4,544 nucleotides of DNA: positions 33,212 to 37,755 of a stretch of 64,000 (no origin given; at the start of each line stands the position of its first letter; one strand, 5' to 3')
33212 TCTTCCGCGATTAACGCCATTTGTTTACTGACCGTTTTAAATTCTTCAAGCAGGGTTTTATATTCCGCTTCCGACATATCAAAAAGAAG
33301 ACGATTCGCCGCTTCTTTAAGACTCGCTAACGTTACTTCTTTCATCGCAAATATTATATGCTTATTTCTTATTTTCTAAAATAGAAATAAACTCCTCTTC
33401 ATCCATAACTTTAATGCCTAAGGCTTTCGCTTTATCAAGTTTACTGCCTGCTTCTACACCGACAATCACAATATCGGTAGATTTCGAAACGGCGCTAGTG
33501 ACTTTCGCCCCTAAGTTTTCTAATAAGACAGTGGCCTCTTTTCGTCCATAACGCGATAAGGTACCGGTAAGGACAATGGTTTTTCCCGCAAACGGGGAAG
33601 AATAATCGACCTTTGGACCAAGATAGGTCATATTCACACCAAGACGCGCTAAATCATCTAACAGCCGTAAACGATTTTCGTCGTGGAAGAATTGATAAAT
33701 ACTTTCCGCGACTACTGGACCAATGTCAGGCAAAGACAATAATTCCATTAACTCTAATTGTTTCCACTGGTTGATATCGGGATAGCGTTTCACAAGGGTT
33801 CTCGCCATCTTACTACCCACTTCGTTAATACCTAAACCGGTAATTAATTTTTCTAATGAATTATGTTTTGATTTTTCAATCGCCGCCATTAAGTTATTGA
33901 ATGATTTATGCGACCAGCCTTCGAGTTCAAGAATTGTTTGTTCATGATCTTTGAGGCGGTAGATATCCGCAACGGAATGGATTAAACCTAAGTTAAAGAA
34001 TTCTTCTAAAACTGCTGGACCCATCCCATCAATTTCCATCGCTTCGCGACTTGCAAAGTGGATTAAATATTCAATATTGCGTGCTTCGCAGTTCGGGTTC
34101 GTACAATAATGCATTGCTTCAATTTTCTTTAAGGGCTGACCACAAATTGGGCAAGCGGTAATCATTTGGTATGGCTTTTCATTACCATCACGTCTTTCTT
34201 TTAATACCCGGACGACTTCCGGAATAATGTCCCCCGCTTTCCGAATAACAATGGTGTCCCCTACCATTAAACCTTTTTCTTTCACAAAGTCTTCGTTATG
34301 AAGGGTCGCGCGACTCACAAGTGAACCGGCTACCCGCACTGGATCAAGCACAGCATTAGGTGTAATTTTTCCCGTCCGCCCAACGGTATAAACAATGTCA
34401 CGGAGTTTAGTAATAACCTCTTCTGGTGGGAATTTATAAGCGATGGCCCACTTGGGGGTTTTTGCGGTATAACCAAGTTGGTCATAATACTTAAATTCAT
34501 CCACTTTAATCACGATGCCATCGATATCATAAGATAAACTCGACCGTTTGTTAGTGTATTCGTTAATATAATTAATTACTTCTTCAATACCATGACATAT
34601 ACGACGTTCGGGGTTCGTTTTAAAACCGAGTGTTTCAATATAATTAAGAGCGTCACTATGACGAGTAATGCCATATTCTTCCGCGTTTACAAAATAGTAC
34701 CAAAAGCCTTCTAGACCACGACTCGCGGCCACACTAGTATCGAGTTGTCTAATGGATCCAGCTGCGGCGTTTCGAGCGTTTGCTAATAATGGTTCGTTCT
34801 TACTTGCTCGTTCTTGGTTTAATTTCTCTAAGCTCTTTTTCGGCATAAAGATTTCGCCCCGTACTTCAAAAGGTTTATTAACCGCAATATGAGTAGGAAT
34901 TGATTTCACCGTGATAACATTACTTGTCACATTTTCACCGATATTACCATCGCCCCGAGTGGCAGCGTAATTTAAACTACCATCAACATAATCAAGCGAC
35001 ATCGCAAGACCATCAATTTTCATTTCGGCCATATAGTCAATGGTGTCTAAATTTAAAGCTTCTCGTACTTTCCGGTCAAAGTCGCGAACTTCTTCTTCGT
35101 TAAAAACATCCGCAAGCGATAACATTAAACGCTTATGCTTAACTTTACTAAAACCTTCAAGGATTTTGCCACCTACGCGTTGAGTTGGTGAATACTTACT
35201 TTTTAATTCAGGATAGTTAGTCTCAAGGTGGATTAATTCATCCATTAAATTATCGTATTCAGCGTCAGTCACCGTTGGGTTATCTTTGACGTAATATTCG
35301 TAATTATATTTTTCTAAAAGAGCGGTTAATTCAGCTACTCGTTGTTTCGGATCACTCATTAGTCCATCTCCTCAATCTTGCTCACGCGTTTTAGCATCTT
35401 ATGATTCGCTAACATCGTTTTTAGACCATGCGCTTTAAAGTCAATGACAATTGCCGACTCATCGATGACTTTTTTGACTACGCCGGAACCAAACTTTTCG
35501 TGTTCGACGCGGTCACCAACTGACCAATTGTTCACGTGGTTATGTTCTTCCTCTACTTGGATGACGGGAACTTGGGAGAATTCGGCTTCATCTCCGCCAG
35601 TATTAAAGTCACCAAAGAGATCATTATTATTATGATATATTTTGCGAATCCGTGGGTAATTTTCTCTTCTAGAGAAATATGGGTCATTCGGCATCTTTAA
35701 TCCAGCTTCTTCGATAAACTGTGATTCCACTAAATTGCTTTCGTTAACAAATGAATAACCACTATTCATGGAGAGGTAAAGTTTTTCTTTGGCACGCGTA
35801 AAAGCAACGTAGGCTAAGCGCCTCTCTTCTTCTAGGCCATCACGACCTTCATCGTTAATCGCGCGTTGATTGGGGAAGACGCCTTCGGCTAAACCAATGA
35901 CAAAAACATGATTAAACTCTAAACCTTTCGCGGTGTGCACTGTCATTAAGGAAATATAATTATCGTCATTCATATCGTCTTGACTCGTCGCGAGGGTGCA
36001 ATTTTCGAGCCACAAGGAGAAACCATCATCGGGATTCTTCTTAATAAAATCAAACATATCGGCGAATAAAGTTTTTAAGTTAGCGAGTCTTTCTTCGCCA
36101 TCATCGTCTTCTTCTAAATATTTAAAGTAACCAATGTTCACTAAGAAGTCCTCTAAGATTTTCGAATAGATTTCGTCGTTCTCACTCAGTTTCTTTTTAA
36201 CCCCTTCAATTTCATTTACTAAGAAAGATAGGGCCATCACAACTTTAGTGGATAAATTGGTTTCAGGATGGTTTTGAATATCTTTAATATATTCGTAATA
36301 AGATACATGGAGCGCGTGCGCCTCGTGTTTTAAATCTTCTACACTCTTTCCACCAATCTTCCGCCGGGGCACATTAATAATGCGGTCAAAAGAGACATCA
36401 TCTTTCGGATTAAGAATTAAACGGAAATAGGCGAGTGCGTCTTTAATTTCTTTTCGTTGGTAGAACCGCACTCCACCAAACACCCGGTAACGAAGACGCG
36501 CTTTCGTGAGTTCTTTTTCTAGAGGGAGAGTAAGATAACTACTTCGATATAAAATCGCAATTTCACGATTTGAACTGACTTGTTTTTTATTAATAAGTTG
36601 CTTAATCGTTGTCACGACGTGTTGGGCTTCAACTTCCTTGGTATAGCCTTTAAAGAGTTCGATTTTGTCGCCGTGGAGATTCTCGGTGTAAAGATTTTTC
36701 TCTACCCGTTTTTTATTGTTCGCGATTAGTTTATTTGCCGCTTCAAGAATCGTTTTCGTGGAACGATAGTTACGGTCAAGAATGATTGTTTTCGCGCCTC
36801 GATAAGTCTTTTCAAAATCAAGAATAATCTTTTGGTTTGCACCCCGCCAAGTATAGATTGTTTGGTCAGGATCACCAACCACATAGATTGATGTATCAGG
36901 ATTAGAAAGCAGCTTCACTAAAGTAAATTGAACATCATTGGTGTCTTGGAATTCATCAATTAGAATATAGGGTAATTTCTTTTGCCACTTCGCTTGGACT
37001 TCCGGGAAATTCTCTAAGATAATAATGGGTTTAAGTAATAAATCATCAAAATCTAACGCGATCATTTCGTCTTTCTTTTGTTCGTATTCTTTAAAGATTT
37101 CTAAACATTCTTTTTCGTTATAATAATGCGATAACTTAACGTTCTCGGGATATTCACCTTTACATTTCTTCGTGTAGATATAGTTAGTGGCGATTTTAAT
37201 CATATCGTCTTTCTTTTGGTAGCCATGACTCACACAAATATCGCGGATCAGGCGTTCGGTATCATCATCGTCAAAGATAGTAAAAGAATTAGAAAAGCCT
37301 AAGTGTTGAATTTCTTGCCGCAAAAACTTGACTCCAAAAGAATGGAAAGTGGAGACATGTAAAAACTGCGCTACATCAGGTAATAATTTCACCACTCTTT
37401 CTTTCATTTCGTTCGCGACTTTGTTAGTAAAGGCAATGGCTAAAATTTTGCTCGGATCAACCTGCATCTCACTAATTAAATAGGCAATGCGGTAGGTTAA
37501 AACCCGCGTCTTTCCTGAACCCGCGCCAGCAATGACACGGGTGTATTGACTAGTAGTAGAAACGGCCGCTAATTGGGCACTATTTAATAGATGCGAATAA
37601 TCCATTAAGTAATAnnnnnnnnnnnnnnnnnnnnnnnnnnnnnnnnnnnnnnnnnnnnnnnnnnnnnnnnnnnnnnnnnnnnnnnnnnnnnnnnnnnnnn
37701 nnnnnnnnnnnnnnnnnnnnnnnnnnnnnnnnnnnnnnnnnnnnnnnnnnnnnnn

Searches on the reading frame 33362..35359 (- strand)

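Call 29: search_protein_families(library=pfam, proteins=[window:33362-35359:-], max_evalue=0.000001)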
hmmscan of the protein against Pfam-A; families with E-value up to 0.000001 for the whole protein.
window:33362-35359:- (665 aa): 5 families
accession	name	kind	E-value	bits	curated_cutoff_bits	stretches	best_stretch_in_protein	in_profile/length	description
PF01653.23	DNA_ligase_aden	-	8.1e-89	297.9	27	1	69-313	3-253/253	NAD-dependent DNA ligase adenylation domain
PF03120.22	DNA_ligase_OB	-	2.4e-33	114.3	32.9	1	317-393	2-78/79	NAD-dependent DNA ligase OB-fold domain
PF12826.13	HHH_2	-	1.6e-17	63.8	27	1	505-564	2-61/64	Helix-hairpin-helix motif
PF00533.33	BRCT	-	7.6e-15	55.4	21.3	1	586-658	2-75/78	BRCA1 C Terminus (BRCT) domain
PF14520.12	HHH_5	-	1.4e-07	32.3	27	0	509-558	5-55/57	Helix-hairpin-helix domain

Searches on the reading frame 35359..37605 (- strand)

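Call 29: search_protein_families(library=pfam, proteins=[window:35359-37605:-], max_evalue=0.000001)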
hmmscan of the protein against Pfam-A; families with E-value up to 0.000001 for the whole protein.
window:35359-37605:- (748 aa): 5 families
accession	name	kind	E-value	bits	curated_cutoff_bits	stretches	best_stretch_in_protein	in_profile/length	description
PF00580.27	UvrD-helicase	-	4e-80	269.8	23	1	7-268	1-270/271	UvrD/REP helicase N-terminal domain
PF13361.12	UvrD_C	-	8.4e-74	249.5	25.6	1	274-615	1-349/350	UvrD-like helicase C-terminal domain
PF13245.12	AAA_19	-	5.7e-23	82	25.1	1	12-252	2-132/134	AAA domain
PF13538.12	UvrD_C_2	-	1.4e-10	41.3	27.4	0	589-611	29-51/52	UvrD-like helicase C-terminal domain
PF13604.12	AAA_30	-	1.6e-07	31.7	27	0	7-72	2-67/191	AAA domain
